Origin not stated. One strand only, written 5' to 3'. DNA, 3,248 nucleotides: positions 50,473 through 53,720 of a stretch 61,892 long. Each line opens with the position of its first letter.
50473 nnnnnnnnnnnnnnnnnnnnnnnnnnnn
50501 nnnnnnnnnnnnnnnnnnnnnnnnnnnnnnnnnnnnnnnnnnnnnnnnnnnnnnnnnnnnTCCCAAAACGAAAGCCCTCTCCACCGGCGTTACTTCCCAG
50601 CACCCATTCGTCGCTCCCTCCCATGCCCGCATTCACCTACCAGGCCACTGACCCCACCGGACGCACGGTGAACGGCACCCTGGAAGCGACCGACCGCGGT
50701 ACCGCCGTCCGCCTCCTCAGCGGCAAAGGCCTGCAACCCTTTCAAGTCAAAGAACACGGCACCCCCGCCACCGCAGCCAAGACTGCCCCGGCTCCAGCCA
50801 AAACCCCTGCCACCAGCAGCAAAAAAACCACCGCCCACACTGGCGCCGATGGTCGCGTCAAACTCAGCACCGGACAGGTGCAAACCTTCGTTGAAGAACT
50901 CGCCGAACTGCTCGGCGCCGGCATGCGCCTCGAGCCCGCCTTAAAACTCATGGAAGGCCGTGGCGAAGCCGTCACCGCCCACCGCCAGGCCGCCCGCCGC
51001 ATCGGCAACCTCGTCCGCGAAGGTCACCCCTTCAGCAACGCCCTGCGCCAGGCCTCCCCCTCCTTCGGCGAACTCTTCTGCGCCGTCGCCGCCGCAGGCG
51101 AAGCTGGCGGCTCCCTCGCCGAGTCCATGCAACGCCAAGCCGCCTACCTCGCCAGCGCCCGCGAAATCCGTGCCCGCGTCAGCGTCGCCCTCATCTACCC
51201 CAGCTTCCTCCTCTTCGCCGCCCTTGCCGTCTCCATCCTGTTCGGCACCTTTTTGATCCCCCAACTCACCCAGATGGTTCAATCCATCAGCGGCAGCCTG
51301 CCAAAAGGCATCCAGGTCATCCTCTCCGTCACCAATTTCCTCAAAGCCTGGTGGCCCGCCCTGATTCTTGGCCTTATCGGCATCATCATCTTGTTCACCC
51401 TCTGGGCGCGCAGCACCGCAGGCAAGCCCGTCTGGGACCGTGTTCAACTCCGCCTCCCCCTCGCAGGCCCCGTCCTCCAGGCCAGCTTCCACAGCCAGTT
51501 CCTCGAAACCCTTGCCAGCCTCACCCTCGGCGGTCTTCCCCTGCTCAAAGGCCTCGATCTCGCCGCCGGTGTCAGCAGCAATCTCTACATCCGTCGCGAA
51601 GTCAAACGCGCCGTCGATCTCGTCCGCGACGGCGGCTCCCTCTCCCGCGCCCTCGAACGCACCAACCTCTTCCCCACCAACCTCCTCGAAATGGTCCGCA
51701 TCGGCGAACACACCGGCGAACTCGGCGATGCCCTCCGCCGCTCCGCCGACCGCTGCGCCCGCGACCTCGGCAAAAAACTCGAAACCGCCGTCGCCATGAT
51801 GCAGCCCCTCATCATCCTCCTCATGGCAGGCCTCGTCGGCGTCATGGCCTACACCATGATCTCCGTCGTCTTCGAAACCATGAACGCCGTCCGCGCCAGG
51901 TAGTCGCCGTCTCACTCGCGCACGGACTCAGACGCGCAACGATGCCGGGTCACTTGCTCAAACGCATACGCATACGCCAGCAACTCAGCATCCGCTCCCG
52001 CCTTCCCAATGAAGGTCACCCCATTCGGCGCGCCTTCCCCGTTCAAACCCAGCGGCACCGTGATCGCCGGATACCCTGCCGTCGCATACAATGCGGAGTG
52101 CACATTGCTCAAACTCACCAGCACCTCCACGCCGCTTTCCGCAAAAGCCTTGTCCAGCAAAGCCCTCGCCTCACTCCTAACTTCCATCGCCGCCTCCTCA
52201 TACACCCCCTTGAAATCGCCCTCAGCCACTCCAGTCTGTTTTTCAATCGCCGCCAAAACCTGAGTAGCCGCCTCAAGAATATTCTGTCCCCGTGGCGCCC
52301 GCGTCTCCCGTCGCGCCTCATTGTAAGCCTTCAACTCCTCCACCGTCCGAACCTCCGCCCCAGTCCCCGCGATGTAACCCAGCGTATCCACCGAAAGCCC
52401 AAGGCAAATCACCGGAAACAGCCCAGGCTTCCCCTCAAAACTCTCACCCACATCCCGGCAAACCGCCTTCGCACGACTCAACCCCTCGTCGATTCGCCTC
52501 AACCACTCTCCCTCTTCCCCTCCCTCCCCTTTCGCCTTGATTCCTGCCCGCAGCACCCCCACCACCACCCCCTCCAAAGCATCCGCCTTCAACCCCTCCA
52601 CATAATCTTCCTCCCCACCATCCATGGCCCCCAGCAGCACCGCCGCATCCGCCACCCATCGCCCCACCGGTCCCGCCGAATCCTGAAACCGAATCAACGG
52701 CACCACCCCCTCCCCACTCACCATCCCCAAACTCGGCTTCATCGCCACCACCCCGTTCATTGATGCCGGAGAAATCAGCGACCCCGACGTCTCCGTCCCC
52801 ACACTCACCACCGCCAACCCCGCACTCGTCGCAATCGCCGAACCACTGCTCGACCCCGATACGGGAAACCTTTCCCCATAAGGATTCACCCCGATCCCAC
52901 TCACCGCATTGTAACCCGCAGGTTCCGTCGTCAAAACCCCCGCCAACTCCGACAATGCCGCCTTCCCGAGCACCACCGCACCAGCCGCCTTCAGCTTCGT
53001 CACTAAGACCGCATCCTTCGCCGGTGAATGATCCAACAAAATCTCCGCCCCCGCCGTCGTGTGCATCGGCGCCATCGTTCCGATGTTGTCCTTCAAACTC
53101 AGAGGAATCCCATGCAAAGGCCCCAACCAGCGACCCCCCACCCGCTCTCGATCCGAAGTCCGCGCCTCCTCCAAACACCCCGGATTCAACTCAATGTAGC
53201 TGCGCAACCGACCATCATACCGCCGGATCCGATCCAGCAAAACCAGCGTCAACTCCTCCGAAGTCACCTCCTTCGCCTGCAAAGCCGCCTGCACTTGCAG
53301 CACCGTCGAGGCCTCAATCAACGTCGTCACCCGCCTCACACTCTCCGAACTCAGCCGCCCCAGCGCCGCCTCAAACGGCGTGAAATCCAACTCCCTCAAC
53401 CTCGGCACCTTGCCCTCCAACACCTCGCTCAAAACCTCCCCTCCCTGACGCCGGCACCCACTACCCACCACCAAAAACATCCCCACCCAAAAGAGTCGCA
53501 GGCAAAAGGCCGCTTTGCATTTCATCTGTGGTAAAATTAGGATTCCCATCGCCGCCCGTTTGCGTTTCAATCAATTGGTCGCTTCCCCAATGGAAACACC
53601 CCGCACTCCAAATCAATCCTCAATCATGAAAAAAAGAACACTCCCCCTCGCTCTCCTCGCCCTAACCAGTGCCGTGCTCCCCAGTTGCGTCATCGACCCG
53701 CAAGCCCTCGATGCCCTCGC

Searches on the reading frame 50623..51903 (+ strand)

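Call 37: search_protein_families(library=pfam, proteins=[window:50623-51903:+], max_evalue=0.0001)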
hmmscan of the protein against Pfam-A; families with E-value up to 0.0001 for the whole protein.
window:50623-51903:+ (426 aa): 1 family
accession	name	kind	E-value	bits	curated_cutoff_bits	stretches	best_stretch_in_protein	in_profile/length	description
PF00482.28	T2SSF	-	2.8e-47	160.2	25.2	2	293-413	1-123/125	Type II secretion system (T2SS), protein F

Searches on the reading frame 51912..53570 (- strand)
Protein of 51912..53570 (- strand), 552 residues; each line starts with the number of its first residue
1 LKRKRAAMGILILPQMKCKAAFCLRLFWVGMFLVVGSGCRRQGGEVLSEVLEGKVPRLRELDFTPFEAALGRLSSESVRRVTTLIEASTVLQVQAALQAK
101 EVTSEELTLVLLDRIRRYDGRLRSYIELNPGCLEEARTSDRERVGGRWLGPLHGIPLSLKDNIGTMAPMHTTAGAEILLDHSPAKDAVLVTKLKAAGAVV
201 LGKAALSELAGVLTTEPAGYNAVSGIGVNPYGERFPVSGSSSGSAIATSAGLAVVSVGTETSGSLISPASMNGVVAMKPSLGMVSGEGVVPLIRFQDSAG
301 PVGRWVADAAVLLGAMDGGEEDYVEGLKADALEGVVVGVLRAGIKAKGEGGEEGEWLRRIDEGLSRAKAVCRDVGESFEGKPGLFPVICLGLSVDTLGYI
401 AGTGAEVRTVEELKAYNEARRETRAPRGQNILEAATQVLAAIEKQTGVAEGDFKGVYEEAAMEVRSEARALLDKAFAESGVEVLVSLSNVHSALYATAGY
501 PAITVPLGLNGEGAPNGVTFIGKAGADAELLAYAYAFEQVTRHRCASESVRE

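Call 98: search_protein_families(library=pfam, proteins=[window:51912-53570:-], max_evalue=0.0001)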
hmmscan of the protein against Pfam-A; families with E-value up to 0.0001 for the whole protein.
window:51912-53570:- (552 aa): 1 family
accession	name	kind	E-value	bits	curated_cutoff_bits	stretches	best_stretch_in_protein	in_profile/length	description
PF01425.27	Amidase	-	7.2e-62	210.3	27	2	106-321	1-211/445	Amidase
